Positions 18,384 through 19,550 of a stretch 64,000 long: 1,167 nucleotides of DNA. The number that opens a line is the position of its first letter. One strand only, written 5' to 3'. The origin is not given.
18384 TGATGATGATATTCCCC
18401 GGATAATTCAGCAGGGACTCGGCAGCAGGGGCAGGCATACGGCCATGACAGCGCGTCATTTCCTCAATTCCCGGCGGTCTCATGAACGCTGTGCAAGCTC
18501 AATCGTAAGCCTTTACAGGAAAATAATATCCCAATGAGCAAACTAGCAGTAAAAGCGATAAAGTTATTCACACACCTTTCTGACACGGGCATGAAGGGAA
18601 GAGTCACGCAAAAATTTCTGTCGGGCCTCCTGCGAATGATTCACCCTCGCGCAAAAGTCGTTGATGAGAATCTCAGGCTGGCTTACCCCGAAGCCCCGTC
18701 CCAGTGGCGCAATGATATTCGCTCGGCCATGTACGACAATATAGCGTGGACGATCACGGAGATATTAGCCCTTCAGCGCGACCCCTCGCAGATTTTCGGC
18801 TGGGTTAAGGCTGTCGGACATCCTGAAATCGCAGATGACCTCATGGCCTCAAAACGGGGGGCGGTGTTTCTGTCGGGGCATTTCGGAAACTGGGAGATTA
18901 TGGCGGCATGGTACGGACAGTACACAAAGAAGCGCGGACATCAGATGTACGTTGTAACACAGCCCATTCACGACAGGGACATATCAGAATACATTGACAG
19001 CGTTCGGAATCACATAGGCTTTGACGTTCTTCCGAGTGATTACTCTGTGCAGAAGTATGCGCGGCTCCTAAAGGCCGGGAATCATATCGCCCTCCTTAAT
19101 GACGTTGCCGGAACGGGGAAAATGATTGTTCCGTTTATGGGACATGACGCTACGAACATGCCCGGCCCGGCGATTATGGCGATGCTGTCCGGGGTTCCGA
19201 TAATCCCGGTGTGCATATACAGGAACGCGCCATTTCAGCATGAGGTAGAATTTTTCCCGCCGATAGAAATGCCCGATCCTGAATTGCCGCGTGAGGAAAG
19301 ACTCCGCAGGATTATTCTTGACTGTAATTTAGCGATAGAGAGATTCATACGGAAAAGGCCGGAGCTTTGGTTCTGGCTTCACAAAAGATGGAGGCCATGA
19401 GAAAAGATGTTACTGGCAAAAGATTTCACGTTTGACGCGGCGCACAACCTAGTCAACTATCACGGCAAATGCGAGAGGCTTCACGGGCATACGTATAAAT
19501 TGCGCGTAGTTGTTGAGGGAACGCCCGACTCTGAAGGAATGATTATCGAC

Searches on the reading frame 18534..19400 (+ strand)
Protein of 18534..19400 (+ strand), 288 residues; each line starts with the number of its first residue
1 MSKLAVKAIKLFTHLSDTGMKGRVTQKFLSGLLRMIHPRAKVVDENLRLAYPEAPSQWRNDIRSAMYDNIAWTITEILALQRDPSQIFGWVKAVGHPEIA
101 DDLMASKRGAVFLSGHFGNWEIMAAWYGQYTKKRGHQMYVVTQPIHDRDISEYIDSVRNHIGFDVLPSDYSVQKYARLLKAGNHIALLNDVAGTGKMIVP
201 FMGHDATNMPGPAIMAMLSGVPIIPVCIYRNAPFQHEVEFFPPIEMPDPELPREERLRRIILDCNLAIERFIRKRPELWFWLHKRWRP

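Call 22: search_protein_families(library=pfam, proteins=[window:18534-19400:+], max_evalue=0.001)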
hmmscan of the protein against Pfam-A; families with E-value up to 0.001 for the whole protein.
window:18534-19400:+ (288 aa): 1 family
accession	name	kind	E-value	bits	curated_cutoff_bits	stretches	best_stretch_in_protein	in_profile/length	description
PF03279.18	Lip_A_acyltrans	-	1e-35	123.8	22.3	1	33-287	45-294/295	Bacterial lipid A biosynthesis acyltransferase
